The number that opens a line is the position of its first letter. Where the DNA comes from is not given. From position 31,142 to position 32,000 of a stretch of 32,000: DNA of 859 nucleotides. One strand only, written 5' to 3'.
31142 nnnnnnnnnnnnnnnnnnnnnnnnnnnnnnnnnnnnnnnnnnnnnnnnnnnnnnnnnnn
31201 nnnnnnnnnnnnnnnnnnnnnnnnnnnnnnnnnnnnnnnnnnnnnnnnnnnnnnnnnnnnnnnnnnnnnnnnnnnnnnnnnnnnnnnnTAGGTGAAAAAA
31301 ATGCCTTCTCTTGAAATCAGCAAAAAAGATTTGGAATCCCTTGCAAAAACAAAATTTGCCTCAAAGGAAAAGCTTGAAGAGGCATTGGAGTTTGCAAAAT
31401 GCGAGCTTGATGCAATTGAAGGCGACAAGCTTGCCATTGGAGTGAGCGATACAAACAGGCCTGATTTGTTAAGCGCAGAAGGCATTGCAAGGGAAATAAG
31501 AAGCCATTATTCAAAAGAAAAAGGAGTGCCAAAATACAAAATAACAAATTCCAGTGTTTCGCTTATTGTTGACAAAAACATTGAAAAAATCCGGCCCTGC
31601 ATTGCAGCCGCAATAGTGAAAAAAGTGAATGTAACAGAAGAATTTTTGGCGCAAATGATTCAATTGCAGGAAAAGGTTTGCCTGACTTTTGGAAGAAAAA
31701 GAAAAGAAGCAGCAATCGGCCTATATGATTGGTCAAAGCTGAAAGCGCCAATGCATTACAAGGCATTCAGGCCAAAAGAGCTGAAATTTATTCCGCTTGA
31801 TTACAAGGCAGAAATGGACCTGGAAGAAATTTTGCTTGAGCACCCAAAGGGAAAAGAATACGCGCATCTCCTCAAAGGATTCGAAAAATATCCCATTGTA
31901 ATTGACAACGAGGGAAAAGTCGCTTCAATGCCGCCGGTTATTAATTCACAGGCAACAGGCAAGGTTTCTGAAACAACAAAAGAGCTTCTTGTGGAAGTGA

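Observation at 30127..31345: Two divergent paralogs of an unknown basic protein inserted between pheS and pheT, chained through a relic pheT 5' mini-ORF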

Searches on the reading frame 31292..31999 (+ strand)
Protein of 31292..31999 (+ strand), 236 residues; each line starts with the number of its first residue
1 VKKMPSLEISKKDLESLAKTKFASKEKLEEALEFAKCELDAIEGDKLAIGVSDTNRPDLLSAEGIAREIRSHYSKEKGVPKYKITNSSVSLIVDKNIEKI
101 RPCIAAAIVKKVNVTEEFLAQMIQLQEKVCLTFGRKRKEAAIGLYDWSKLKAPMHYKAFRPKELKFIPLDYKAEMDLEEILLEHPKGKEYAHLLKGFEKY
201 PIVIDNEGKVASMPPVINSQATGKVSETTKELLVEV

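Call 6: search_protein_families(library=pfam, proteins=[window:31292-31999:+], max_evalue=1)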
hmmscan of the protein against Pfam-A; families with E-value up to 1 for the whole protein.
window:31292-31999:+ (236 aa): 3 families
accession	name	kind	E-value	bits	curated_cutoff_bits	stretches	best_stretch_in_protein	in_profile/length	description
PF03483.22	B3_4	-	3.7e-06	27.1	29.3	1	119-236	35-124/174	B3/4 domain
PF18262.7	PhetRS_B1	-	0.0083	16.8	26.8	1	48-70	57-78/83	Phe-tRNA synthetase beta subunit B1 domain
PF17405.8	Nrap_D4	-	0.15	11.8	21.8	1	12-99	91-179/203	Nrap protein nucleotidyltransferase domain 4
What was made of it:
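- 31301..32000 (+): pheT, the PheRS beta subunit. It starts at ATG 31301 (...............) and runs off the window. B3_4 and PhetRS_B1 Pfam hits are weak and below the gathering threshold (call 6).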
